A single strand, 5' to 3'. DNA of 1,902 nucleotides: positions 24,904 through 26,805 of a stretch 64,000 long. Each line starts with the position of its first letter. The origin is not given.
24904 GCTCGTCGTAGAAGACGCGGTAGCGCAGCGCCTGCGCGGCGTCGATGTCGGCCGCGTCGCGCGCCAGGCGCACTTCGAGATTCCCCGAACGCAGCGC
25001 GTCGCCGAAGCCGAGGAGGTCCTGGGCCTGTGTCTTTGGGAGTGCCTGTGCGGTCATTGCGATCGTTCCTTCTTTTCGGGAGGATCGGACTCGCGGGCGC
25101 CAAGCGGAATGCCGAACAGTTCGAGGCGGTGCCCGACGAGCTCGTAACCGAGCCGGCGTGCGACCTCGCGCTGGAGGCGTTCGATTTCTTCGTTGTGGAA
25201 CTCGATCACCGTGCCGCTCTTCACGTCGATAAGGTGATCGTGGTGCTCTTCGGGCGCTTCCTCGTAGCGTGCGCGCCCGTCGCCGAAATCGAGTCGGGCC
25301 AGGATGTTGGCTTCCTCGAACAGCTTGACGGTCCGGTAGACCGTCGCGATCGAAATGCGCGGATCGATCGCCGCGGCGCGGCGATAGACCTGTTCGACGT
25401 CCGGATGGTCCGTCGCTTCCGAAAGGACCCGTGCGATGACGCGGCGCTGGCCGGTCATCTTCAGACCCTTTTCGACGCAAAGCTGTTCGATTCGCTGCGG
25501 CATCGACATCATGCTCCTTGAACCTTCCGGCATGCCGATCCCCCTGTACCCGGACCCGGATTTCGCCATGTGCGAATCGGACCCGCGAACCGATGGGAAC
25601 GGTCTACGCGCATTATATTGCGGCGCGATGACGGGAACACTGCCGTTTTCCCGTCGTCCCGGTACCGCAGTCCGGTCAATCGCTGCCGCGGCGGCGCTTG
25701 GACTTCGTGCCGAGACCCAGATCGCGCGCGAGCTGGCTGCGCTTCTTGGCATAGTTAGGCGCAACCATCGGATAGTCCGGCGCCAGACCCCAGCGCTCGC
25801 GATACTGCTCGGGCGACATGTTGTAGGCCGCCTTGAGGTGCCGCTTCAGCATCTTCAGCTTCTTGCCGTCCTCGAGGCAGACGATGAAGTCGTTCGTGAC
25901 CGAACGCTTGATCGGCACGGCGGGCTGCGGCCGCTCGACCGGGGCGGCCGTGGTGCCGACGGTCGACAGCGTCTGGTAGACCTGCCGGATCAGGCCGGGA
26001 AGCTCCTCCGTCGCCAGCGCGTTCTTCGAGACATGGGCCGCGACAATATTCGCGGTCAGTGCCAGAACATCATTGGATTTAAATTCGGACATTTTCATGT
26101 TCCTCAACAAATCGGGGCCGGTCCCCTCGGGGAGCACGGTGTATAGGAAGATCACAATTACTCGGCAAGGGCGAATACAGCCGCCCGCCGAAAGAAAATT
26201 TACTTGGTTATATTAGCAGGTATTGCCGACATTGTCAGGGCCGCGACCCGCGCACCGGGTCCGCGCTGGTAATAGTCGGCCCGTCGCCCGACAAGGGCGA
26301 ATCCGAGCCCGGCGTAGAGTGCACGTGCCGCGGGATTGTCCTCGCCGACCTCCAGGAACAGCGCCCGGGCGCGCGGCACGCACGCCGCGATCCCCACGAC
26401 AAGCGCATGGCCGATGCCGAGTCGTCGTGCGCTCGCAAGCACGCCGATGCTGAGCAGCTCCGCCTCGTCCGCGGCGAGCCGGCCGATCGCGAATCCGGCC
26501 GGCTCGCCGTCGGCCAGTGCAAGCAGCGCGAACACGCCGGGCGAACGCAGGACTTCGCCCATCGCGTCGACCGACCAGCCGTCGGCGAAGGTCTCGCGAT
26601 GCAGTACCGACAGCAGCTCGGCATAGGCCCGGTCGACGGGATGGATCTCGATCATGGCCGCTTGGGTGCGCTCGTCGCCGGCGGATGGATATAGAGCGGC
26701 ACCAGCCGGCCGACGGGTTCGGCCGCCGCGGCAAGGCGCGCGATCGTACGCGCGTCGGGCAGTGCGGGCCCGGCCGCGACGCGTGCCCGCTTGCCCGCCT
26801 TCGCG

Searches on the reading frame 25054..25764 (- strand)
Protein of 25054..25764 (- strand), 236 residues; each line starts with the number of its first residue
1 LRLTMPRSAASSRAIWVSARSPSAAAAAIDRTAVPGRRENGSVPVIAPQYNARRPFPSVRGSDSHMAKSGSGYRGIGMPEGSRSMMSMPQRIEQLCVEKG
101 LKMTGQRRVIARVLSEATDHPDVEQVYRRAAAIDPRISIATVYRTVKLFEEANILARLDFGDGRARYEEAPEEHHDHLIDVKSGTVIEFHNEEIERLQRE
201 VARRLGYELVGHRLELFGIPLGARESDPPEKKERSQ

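Call 50: search_protein_families(library=pfam, proteins=[window:25054-25764:-], max_evalue=0.0001)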
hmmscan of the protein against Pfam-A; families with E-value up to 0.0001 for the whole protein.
window:25054-25764:- (236 aa): 1 family
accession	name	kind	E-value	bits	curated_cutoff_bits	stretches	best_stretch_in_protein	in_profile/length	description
PF01475.25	FUR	-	2.9e-37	127.9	23.1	1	98-216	1-120/121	Ferric uptake regulator family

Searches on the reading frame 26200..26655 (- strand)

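Call 50: search_protein_families(library=pfam, proteins=[window:26200-26655:-], max_evalue=0.0001)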
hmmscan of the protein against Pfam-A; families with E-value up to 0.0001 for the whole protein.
window:26200-26655:- (151 aa): 4 families
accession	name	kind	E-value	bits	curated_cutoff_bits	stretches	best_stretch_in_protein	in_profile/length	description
PF00583.31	Acetyltransf_1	-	7.9e-13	49.2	20.7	1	19-119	8-116/116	Acetyltransferase (GNAT) family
PF13508.13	Acetyltransf_7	-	1.7e-07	32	27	1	44-119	6-82/84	Acetyltransferase (GNAT) domain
PF08445.16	FR47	-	1.2e-06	28.8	22.1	1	50-122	7-80/86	FR47-like protein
PF13673.13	Acetyltransf_10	-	1.3e-06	28.8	23.6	1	21-124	11-112/128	Acetyltransferase (GNAT) domain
